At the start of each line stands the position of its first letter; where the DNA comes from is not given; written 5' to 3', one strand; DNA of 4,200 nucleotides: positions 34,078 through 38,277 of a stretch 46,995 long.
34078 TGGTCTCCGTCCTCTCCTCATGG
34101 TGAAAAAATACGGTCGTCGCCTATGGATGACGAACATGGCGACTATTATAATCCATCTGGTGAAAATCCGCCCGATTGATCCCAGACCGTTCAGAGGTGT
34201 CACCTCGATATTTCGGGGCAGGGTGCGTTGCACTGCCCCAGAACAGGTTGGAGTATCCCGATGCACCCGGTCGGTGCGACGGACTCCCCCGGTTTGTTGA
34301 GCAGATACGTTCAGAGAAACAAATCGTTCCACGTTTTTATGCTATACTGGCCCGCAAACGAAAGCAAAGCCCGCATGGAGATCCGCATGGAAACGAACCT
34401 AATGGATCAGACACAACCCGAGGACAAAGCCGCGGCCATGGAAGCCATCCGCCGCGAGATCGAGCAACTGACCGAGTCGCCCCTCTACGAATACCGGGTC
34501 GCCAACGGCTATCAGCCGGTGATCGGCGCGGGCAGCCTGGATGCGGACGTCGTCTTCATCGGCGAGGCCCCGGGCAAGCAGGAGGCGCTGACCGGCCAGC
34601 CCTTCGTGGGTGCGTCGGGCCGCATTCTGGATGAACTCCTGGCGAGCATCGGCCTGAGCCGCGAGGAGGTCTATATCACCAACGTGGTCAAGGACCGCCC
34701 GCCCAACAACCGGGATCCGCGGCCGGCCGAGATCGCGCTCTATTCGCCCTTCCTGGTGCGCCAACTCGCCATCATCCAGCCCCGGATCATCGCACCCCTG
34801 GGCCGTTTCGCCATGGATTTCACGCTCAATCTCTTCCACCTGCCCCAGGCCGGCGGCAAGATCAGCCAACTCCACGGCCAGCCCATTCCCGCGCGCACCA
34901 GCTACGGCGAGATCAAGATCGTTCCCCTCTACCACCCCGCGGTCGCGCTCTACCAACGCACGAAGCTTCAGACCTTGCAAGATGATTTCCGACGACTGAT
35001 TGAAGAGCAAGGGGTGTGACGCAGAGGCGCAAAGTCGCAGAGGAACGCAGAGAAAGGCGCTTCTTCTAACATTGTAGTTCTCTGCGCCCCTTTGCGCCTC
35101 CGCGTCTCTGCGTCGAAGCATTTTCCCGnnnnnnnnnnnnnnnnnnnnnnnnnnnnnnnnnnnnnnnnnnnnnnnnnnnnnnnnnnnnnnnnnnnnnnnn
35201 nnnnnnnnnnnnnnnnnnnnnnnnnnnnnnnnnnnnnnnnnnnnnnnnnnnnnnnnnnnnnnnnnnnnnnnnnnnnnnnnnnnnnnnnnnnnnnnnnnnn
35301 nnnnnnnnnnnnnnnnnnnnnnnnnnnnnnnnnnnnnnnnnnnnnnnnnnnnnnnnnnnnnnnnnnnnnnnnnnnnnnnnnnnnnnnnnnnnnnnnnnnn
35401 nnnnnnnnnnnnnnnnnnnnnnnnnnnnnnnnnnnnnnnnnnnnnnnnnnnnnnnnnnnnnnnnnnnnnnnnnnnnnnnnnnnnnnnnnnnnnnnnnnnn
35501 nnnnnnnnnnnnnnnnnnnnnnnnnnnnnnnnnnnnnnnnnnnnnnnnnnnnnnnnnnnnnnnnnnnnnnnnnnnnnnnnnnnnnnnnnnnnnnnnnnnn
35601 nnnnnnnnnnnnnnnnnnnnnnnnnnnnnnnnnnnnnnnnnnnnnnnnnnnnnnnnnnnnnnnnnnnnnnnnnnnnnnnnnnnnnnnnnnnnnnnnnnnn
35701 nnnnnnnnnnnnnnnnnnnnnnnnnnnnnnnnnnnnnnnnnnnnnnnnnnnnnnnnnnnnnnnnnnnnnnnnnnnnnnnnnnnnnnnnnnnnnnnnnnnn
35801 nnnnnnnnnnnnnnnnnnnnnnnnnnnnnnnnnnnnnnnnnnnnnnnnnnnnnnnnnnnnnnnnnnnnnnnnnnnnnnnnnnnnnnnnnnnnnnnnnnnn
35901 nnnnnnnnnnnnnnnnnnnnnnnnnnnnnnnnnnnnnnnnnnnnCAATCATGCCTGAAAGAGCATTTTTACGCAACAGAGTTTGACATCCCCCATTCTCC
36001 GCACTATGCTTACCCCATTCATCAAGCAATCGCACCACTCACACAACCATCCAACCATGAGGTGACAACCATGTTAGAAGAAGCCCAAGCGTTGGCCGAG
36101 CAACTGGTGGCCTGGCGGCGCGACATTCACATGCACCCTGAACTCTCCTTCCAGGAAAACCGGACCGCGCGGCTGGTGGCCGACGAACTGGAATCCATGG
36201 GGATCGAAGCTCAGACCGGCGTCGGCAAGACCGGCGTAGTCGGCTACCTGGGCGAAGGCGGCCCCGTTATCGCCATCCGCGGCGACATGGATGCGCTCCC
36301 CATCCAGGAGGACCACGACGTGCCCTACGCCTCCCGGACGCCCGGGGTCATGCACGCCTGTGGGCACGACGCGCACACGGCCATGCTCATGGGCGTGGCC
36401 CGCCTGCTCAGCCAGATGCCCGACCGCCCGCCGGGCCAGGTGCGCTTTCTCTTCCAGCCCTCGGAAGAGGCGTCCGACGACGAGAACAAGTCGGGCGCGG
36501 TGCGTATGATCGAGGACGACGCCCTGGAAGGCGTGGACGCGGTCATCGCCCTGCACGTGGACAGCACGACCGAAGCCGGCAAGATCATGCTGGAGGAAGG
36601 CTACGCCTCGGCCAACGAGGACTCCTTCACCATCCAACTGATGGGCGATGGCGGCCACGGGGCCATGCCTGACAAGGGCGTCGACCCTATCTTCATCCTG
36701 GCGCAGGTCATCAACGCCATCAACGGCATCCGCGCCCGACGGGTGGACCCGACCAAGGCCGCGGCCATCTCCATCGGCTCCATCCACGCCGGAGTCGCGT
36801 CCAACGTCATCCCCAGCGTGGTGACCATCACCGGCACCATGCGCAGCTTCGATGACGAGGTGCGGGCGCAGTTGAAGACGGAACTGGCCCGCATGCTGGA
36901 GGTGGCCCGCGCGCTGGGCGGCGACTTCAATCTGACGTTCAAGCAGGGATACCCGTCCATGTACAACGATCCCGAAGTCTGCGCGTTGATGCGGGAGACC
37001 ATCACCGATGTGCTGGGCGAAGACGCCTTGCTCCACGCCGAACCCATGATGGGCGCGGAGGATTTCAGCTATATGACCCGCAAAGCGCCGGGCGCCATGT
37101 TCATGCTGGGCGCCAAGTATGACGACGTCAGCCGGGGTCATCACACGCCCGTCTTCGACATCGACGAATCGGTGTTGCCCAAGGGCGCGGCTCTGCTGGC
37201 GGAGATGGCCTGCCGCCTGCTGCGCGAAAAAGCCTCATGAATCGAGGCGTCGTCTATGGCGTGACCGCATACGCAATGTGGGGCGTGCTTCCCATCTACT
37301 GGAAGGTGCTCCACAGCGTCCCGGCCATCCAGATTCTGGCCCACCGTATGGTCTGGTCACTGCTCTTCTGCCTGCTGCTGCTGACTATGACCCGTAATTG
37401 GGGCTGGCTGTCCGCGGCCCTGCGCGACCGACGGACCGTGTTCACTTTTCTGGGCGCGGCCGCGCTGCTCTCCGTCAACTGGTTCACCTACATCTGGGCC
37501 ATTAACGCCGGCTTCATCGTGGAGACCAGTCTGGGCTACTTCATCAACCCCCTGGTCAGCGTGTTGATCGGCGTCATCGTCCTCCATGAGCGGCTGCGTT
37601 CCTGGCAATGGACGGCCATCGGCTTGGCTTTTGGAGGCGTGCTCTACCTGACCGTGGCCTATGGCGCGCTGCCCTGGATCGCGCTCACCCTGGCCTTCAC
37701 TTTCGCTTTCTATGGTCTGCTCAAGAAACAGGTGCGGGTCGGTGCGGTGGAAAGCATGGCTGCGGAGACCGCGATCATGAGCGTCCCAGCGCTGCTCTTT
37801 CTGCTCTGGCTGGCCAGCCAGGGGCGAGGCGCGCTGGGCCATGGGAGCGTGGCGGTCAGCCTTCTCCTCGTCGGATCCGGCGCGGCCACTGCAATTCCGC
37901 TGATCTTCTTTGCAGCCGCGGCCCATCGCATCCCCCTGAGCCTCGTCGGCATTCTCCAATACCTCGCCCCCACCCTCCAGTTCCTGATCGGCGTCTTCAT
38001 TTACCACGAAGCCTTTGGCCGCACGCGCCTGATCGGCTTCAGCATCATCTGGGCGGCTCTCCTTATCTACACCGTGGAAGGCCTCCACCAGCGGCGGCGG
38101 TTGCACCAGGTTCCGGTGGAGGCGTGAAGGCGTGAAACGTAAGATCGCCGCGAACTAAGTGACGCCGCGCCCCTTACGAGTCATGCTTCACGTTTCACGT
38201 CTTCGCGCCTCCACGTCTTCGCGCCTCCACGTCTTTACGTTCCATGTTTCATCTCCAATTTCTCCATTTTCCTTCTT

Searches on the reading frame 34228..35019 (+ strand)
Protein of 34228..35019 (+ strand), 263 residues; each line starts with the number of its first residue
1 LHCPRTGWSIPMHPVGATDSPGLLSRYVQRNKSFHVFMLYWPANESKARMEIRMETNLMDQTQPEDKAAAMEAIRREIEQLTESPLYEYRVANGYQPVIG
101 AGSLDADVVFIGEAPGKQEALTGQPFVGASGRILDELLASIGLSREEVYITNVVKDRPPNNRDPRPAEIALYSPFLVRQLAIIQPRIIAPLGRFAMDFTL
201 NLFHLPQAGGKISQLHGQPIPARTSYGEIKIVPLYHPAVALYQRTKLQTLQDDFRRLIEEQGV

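Call 33: search_protein_families(library=pfam, proteins=[window:34228-35019:+], max_evalue=0.001)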
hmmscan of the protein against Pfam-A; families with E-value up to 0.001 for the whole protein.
window:34228-35019:+ (263 aa): 1 family
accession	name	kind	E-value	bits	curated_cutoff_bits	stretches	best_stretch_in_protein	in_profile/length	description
PF03167.25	UDG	-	9.2e-35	120.2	24.3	1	100-250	2-129/141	Uracil DNA glycosylase superfamily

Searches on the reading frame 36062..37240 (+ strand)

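Call 33: search_protein_families(library=pfam, proteins=[window:36062-37240:+], max_evalue=0.001)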
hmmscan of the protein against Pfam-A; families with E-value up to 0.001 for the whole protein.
window:36062-37240:+ (392 aa): 2 families
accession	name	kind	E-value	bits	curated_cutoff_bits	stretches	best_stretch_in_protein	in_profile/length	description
PF01546.33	Peptidase_M20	-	1.7e-43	149.4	24.6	1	71-383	1-204/206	Peptidase family M20/M25/M40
PF07687.19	M20_dimer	-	1.9e-11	44.3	21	1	188-280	8-100/107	Peptidase dimerisation domain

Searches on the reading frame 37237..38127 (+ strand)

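Call 71: search_protein_families(library=pfam, proteins=[window:37237-38127:+], max_evalue=0.001)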
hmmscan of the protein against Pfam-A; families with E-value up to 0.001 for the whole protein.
window:37237-38127:+ (296 aa): 1 family
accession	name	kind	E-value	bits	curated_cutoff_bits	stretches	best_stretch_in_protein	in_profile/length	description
PF00892.27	EamA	-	5.4e-19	69.3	28.2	2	3-139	2-134/135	EamA-like transporter family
